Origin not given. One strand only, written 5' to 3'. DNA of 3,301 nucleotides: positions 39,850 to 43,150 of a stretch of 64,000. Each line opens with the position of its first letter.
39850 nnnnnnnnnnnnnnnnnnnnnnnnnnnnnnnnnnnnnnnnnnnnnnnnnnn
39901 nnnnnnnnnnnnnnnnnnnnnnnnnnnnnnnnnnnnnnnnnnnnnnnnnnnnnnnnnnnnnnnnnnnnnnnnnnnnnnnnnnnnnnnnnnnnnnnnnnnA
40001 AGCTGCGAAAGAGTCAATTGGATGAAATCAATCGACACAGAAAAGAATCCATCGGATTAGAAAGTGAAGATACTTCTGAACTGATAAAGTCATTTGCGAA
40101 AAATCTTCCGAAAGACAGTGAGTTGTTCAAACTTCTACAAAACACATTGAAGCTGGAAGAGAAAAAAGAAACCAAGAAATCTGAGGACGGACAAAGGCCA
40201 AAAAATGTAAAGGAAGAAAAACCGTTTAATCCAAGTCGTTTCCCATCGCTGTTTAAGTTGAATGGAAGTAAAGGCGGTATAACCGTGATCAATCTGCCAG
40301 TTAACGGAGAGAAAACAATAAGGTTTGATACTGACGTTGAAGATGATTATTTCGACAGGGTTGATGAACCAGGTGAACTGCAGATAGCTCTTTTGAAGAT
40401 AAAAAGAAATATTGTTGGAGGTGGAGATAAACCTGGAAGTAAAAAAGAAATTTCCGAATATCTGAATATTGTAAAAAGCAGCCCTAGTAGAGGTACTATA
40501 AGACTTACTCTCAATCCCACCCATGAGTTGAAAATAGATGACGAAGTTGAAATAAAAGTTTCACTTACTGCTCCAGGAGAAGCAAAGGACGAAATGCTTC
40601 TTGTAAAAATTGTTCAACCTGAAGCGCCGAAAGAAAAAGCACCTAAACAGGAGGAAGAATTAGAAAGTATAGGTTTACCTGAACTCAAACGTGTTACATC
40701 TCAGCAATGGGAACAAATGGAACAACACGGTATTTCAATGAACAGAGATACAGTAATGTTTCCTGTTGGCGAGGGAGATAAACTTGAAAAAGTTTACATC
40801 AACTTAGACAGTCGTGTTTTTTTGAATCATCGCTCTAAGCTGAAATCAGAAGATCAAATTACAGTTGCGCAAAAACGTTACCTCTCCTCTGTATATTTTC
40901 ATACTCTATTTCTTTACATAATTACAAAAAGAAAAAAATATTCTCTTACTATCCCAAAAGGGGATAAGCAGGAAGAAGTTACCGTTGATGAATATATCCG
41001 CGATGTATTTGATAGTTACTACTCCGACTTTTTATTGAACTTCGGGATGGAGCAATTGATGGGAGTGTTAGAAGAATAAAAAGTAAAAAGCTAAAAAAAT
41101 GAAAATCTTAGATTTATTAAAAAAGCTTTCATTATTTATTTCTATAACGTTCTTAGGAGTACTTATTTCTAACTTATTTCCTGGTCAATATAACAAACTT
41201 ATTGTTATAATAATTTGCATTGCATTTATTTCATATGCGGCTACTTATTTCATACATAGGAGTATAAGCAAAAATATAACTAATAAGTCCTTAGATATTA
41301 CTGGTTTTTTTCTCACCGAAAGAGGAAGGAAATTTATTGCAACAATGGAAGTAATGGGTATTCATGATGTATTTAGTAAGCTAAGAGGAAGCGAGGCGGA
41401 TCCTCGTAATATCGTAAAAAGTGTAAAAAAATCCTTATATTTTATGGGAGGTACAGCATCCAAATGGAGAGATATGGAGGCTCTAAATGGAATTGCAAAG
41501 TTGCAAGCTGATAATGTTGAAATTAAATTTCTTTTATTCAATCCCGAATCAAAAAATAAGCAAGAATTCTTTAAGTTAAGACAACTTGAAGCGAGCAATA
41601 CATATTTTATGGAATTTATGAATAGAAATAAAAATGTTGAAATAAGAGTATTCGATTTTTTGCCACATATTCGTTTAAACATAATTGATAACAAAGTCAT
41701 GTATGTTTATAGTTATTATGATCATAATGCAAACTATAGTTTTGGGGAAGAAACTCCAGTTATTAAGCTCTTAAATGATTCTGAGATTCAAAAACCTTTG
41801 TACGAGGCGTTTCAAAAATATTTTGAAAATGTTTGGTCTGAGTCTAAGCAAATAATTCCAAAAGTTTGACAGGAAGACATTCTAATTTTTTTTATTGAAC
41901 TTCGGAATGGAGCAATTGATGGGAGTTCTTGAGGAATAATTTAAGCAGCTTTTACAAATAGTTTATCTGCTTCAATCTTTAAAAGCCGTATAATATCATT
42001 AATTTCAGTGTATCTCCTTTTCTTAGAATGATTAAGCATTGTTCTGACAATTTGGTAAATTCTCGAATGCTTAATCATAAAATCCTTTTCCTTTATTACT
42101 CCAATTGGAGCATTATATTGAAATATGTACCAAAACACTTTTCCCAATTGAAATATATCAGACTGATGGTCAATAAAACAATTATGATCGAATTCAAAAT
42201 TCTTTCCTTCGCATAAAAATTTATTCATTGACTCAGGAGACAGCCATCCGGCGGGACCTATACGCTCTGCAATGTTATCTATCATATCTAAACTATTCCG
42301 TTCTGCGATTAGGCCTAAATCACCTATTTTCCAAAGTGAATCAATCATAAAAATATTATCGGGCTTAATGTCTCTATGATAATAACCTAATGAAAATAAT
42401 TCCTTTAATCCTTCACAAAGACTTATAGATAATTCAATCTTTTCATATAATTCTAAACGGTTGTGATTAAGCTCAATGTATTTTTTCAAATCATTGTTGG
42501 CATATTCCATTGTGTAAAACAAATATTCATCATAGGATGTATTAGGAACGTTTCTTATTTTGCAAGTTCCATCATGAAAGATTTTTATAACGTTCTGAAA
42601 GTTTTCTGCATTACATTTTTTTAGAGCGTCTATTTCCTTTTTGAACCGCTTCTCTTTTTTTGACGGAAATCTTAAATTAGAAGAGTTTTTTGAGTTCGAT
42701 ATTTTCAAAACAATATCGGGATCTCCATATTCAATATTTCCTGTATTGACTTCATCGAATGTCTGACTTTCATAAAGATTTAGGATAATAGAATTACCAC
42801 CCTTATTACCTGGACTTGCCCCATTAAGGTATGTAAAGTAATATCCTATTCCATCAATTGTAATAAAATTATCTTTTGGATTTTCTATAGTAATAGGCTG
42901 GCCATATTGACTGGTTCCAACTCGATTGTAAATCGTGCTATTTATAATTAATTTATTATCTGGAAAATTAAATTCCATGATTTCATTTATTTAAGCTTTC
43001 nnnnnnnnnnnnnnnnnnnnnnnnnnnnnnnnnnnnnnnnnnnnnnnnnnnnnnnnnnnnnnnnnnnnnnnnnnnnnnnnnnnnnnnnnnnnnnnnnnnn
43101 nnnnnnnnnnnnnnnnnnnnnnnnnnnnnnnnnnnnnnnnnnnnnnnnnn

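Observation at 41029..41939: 51-bp direct repeats bracket the membrane-protein gene, duplicating the 3' end of the GHKL gene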

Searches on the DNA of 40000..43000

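Call 60: search_rna_families(source=window, start=40000, end=43000, threshold=evalue, max_evalue=1)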
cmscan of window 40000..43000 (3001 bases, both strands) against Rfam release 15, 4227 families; matches with E-value up to 1: 0.
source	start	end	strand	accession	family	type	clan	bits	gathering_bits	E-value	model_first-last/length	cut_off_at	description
